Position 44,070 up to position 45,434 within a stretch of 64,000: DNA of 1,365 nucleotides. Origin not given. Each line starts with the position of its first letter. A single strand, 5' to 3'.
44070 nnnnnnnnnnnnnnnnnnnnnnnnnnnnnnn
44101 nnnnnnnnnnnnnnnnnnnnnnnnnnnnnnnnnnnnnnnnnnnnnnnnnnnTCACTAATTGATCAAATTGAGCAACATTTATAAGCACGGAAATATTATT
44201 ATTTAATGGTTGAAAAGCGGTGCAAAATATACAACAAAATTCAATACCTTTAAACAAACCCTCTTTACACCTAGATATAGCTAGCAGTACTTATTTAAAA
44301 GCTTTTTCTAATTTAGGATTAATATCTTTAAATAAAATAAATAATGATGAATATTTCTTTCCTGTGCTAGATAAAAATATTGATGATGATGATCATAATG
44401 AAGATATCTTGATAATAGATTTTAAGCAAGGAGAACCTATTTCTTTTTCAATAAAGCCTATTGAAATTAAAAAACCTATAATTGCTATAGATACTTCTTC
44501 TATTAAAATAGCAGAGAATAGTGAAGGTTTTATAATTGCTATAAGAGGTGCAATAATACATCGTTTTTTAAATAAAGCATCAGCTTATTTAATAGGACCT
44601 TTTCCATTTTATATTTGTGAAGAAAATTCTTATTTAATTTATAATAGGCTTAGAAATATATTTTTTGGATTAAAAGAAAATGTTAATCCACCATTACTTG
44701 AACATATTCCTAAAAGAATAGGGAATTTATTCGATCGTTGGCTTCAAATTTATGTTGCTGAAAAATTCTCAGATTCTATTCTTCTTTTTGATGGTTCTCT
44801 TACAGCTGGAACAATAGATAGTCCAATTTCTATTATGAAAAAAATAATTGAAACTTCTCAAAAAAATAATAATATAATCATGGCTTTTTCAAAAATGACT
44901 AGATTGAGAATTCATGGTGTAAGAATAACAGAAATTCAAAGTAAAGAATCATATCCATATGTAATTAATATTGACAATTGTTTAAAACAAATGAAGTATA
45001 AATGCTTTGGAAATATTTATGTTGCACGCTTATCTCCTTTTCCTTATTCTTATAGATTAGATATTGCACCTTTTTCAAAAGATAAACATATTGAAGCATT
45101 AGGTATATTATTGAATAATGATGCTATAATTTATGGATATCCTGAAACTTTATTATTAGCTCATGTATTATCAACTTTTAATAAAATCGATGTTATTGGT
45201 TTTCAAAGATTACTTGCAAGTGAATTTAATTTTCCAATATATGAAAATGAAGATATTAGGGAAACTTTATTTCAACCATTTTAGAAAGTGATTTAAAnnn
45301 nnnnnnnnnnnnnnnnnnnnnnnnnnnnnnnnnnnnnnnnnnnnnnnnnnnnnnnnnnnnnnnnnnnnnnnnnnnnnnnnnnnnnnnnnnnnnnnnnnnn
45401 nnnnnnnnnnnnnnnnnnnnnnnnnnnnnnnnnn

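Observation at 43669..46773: Stand-alone NurA-like nuclease + HerA-like ATPase pair with a divergent wHTH gene and no Mre11/Rad50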

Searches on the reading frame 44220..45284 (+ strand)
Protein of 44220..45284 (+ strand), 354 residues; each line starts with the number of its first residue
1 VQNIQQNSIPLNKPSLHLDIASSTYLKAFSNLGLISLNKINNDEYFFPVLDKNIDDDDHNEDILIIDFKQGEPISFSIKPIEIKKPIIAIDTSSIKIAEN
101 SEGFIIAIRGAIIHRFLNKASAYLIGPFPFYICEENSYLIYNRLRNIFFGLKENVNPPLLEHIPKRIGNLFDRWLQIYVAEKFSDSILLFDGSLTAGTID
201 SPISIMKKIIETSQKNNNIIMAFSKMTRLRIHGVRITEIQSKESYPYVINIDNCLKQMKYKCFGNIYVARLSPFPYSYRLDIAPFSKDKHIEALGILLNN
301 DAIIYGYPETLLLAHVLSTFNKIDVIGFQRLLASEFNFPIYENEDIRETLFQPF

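Call 3: search_protein_families(library=pfam, proteins=[window:44220-45284:+], max_evalue=1)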
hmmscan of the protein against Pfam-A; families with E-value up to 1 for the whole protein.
window:44220-45284:+ (354 aa): 2 families
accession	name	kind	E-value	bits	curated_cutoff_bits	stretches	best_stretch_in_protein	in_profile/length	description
PF09376.16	NurA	-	6.4e-06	26.3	21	1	87-315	3-249/254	NurA domain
PF01030.30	Recep_L_domain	-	0.92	10.1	21.8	0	316-348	45-77/112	Receptor L domain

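Call 4: search_protein_families(library=ncbifam, proteins=[window:44220-45284:+], max_evalue=1)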
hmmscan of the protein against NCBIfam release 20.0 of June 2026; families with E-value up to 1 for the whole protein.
window:44220-45284:+ (354 aa): 0 families

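Call 5: search_protein_families(library=padloc, proteins=[window:44220-45284:+], max_evalue=1)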
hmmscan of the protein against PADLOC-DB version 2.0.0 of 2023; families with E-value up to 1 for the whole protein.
window:44220-45284:+ (354 aa): 0 families

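Call 10: find_homologous_proteins(query=window:44220-45284:+)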
Query window:44220-45284:+ (354 aa): 449 proteins with E <= 0.001 among 3542 candidates; the best 120 are listed.
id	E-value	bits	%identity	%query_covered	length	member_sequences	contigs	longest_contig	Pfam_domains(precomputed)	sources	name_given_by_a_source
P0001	2.0e-208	710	91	100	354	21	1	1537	PF09376.17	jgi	-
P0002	7.0e-186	636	81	100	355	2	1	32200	PF09376.17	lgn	-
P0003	8.5e-91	323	45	94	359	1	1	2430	-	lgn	-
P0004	2.6e-88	315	45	94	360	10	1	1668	-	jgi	-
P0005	2.2e-85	305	45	94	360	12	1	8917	-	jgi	-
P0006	4.7e-65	238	44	79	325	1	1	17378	PF09376.17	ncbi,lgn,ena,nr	ncbi:MAG: NurA domain protein [Candidatus Bathyarchaeota archaeon BA1]|nr:MAG: NurA domain protein [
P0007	7.8e-65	237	43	78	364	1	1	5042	-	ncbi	ncbi:MAG: DNA double-strand break repair nuclease NurA [Candidatus Freyarchaeota archaeon]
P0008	6.5e-64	234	41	93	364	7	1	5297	-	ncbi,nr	ncbi:hypothetical protein DRO69_07740 [Candidatus Bathyarchaeota archaeon]|nr:MAG: hypothetical prot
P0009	1.3e-63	234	39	93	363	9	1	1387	-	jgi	jgi:hypothetical protein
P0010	1.7e-63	233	40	88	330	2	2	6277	-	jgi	-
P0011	1.9e-63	233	43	79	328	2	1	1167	-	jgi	jgi:hypothetical protein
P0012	2.1e-63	233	44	80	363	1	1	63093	PF09376.17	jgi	-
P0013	2.5e-63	233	41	78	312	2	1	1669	-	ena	-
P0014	5.2e-63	231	39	88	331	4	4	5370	PF09376.17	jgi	-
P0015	1.1e-62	230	41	81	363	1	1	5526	-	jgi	jgi:hypothetical protein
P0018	5.3e-62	228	40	78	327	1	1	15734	PF09376.17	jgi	-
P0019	1.5e-61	227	41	79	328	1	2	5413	PF09376.17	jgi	-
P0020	1.7e-61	227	41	79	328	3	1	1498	PF09376.17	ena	-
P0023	3.7e-61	225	42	80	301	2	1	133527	PF09376.17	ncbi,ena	-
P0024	4.7e-61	225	43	78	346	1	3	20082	PF09376.17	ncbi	ncbi:MAG: DNA double-strand break repair nuclease NurA [Candidatus Bathycorpusculaceae bacterium]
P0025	8.0e-61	224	40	77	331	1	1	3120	PF09376.17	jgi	-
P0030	3.1e-60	222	41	80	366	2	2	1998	PF09376.17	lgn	-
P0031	3.5e-60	222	43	80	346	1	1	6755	PF09376.17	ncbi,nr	ncbi:MAG: DNA double-strand break repair nuclease NurA [Candidatus Bathyarchaeia archaeon]|nr:DNA do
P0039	3.7e-59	219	39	91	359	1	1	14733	PF09376.17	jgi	jgi:hypothetical protein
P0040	3.8e-59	219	43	79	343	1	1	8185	PF09376.17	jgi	jgi:hypothetical protein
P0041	3.9e-59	219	41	78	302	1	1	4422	PF09376.17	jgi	-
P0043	1.4e-58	217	40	78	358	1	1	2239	PF09376.17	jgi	jgi:hypothetical protein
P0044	1.6e-58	217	39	84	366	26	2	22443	PF09376.17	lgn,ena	-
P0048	2.7e-58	216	39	79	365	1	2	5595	PF09376.17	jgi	-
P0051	4.6e-58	215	43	78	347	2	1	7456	PF09376.17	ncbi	ncbi:MAG: DNA double-strand break repair nuclease NurA [Candidatus Bathyarchaeia archaeon]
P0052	5.1e-58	215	38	82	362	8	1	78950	PF09376.17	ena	-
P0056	6.6e-58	215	41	80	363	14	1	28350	PF09376.17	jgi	jgi:hypothetical protein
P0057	6.7e-58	215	41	80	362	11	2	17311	PF09376.17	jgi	jgi:hypothetical protein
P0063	1.8e-57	213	42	76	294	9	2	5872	PF09376.17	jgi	-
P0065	2.5e-57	213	41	79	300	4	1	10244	PF09376.17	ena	-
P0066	2.9e-57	213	40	80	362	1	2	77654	PF09376.17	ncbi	ncbi:MAG: DNA double-strand break repair nuclease NurA [Candidatus Bathyarchaeia archaeon]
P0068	4.2e-57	212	43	78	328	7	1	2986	PF09376.17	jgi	jgi:hypothetical protein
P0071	6.3e-57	211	36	93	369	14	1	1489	PF09376.17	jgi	-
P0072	6.6e-57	211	38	94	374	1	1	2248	PF09376.17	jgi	-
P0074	7.9e-57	211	43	79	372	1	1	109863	PF09376.17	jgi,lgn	jgi:hypothetical protein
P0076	9.0e-57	211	38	92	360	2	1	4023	PF09376.17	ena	-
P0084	1.7e-56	210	42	79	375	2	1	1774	PF09376.17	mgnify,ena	mgnify:CR=1 FL=1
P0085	1.9e-56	210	37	95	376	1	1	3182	PF09376.17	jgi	-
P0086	2.7e-56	209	40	80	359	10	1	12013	PF09376.17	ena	-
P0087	2.9e-56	209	36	95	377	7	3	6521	PF09376.17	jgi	-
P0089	4.0e-56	209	40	86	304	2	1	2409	PF09376.17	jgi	jgi:hypothetical protein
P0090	4.6e-56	209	38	78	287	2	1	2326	PF09376.17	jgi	jgi:hypothetical protein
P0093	8.5e-56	208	37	94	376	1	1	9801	PF09376.17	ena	-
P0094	8.6e-56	208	39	85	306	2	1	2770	PF09376.17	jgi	jgi:hypothetical protein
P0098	1.4e-55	207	39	80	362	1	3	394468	PF09376.17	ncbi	ncbi:MAG: DNA double-strand break repair nuclease NurA [Candidatus Bathyarchaeia archaeon]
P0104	3.5e-55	206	40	79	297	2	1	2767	PF09376.17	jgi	-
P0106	3.7e-55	206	39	80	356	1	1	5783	PF09376.17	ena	-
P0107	4.0e-55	206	39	79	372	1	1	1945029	-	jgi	-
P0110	6.0e-55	205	40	79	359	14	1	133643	PF09376.17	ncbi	ncbi:MAG: DNA double-strand break repair nuclease NurA [Candidatus Bathyarchaeia archaeon]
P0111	6.5e-55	205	41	78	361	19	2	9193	PF09376.17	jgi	-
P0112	6.6e-55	205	35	94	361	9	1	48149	PF09376.17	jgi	jgi:hypothetical protein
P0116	9.1e-55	204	40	76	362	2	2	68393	PF09376.17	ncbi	ncbi:MAG: hypothetical protein QW667_07475 [Candidatus Bathyarchaeia archaeon]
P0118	1.0e-54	204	35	94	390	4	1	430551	PF09376.17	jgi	-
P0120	1.1e-54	204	41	78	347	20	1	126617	PF09376.17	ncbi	ncbi:MAG: hypothetical protein QXL57_07440 [Candidatus Bathyarchaeia archaeon]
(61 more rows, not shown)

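Call 11: find_encoding_contigs(protein=window:44220-45284:+, flank=10000, max_places=4)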
Protein window:44220-45284:+ (354 aa): 4 contigs read that carry it; 4 places shown.
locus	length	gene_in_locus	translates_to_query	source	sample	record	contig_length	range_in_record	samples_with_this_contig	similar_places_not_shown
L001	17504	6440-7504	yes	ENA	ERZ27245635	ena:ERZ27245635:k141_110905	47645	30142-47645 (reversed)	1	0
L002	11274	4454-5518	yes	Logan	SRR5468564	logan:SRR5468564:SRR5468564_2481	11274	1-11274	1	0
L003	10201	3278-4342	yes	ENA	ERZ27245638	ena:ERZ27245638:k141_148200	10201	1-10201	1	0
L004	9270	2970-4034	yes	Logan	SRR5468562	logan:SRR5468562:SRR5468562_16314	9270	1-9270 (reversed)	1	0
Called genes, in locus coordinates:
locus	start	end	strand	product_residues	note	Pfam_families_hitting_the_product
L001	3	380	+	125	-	?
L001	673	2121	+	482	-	-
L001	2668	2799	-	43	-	-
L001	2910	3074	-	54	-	-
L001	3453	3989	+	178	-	PF13237:Fer4_10, PF13247:Fer4_11, PF12838:Fer4_7, PF13187:Fer4_9 (weak), PF25160:LdpA_Fe-S-bd (weak), PF12797:Fer4_2 (weak), PF12837:Fer4_6 (weak), PF00037:Fer4 (weak), +2 more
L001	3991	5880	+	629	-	PF02730:AFOR_N, PF01314:AFOR_C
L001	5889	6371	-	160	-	PF03965:Penicillinase_R (faint)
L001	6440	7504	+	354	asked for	PF09376:NurA (faint)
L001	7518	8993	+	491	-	PF01935:DUF87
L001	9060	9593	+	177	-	PF00881:Nitroreductase, PF14512:TM1586_NiRdase (weak)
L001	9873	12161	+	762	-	PF00708:Acylphosphatase, PF07503:zf-HYPF, PF01300:Sua5_yciO_yrdC, PF17788:HypF_C, PF22521:HypF_C_2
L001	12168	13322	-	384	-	PF02073:Peptidase_M29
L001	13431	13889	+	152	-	PF00383:dCMP_cyt_deam_1, PF14437:MafB19-deam, PF14439:Bd3614-deam (faint)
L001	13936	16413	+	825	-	PF00133:tRNA-synt_1, PF09334:tRNA-synt_1g, PF13603:tRNA-synt_1_2 (faint), PF08264:Anticodon_1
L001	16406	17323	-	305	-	PF00753:Lactamase_B (weak)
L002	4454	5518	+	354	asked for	PF09376:NurA (faint)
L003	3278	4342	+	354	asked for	PF09376:NurA (faint)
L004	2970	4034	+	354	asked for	PF09376:NurA (faint)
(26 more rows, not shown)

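Call 12: find_encoding_contigs(protein=P0002, flank=10000, max_places=3)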
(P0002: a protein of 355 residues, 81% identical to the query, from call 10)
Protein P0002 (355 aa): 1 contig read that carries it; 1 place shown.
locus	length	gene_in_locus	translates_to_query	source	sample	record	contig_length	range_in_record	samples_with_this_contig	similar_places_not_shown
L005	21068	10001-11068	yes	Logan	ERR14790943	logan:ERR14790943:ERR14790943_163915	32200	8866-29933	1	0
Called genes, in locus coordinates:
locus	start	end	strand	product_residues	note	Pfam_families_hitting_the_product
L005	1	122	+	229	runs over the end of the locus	PF02475:TRM5-TYW2_MTfase, PF01135:PCMT (weak), PF13489:Methyltransf_23 (weak), PF05175:MTS, PF06325:PrmA, PF13847:Methyltransf_31, PF08241:Methyltransf_11, PF13649:Methyltransf_25, +2 more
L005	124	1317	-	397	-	PF00155:Aminotran_1_2, PF01041:DegT_DnrJ_EryC1, PF01053:Cys_Met_Meta_PP (weak)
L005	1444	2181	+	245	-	PF01791:DeoC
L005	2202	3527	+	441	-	PF18195:GatD_N, PF00710:Asparaginase, PF17763:Asparaginase_C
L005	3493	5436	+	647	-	PF02934:GatB_N, PF02938:GAD, PF02637:GatB_Yqey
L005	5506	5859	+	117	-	-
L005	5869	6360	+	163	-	-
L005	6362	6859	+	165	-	-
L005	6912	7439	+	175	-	PF00037:Fer4 (faint), PF12797:Fer4_2 (faint), PF12837:Fer4_6 (faint), PF14697:Fer4_21 (faint), PF13237:Fer4_10, PF13247:Fer4_11, PF12838:Fer4_7, PF13187:Fer4_9 (weak)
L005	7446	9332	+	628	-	PF02730:AFOR_N, PF01314:AFOR_C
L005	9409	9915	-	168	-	-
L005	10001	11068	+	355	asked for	PF09376:NurA (faint)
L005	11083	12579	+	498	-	PF01935:DUF87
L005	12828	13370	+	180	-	PF00881:Nitroreductase, PF14512:TM1586_NiRdase (weak), PF00881:Nitroreductase, PF14512:TM1586_NiRdase (weak)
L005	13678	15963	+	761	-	PF00708:Acylphosphatase, PF07503:zf-HYPF, PF01300:Sua5_yciO_yrdC, PF17788:HypF_C, PF22521:HypF_C_2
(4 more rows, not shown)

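Call 13: find_encoding_contigs(protein=P0107, flank=10000, max_places=2)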
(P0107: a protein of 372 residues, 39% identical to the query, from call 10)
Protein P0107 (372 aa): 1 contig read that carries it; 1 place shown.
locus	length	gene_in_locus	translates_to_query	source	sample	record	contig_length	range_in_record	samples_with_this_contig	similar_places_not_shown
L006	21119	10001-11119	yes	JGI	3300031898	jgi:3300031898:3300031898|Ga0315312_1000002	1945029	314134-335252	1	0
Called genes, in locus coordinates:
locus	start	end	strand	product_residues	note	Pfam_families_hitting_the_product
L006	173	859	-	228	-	PF00702:Hydrolase, PF13419:HAD_2, PF13242:Hydrolase_like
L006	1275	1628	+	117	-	PF14947:HTH_45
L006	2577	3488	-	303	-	PF00291:PALP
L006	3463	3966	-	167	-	-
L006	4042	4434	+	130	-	-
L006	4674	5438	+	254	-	PF05148:Methyltransf_8 (faint), PF01209:Ubie_methyltran, PF13489:Methyltransf_23, PF08003:Methyltransf_9 (weak), PF13847:Methyltransf_31, PF08241:Methyltransf_11, PF08242:Methyltransf_12, PF13649:Methyltransf_25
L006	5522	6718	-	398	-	PF01209:Ubie_methyltran, PF05724:TPMT (weak), PF13489:Methyltransf_23, PF05175:MTS (weak), PF13847:Methyltransf_31, PF08241:Methyltransf_11, PF08242:Methyltransf_12, PF13649:Methyltransf_25, +1 more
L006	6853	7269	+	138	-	-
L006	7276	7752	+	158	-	-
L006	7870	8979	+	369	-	PF02463:SMC_N, PF11398:DUF2813 (faint), PF13175:AAA_15, PF13476:AAA_23, PF13304:AAA_21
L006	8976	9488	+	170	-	PF14103:DUF4276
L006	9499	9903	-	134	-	-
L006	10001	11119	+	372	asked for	-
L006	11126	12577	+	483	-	PF01935:DUF87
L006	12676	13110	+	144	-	-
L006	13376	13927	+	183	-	PF14470:bPH_3 (weak)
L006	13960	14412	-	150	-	PF00293:NUDIX, PF14815:NUDIX_4 (weak)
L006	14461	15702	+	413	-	PF00149:Metallophos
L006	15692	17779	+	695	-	PF02463:SMC_N (weak), PF13175:AAA_15 (faint), PF13476:AAA_23 (faint), PF13304:AAA_21 (faint), PF13166:AAA_13 (faint), PF02463:SMC_N, PF04423:Rad50_zn_hook (weak)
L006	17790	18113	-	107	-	PF01776:Ribosomal_L22e (weak)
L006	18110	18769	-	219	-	PF01865:PhoU_div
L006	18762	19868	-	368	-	PF00005:ABC_tran, PF08402:TOBE_2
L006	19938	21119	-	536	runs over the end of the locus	PF00528:BPD_transp_1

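Call 14: find_encoding_contigs(protein=P0098, flank=10000, max_places=2)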
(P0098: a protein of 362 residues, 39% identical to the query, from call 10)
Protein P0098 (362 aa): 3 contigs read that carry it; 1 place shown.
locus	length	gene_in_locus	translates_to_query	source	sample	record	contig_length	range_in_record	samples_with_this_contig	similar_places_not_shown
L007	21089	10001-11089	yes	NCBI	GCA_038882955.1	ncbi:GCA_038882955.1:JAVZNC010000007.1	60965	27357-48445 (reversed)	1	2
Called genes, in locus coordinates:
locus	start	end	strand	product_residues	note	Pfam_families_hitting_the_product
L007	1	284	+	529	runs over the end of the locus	PF23613:ELP3_N, PF04055:Radical_SAM, PF16199:Radical_SAM_C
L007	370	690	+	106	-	-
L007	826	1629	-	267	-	PF01428:zf-AN1, PF09811:Yae1_N (weak)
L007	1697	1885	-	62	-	-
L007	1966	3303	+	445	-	PF18195:GatD_N, PF00710:Asparaginase, PF17763:Asparaginase_C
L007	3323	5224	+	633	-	PF02934:GatB_N, PF02938:GAD, PF02637:GatB_Yqey, PF09424:YqeY (weak)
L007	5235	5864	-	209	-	PF13248:Zn_ribbon_3 (weak)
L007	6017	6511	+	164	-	-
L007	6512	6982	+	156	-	-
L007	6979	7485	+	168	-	-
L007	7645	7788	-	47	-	-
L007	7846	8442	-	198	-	PF04252:SFM1-like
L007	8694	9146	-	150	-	PF00702:Hydrolase, PF13419:HAD_2, PF13242:Hydrolase_like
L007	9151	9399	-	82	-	-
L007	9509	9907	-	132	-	-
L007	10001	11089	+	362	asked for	PF09376:NurA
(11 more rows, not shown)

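Call 15: find_encoding_contigs(protein=P0005, flank=10000, max_places=2)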
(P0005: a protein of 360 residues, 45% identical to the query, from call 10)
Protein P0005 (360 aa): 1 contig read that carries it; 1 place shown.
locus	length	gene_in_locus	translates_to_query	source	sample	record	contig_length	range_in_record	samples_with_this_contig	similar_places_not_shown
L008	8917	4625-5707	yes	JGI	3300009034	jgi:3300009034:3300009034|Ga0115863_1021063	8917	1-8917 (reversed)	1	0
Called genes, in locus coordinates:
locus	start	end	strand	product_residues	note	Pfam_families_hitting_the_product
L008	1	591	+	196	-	?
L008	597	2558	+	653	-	PF02934:GatB_N, PF02938:GAD, PF02637:GatB_Yqey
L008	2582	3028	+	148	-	-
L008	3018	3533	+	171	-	-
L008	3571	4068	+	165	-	-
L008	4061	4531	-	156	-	-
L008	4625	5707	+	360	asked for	-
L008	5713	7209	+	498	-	PF01935:DUF87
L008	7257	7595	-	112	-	-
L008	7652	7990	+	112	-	-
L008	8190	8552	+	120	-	-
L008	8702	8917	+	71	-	?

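Call 17: search_solved_structures(query=window:44220-45284:+, max_evalue=10, show_alignments=3)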
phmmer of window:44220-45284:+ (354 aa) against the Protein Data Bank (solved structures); distinct sequences matched with E-value up to 10: 0.

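Call 20: search_solved_structures(query=A1, max_evalue=10, show_alignments=3)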
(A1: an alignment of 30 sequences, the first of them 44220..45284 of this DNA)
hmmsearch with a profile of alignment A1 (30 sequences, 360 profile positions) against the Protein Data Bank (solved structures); distinct sequences matched with E-value up to 10: 0.
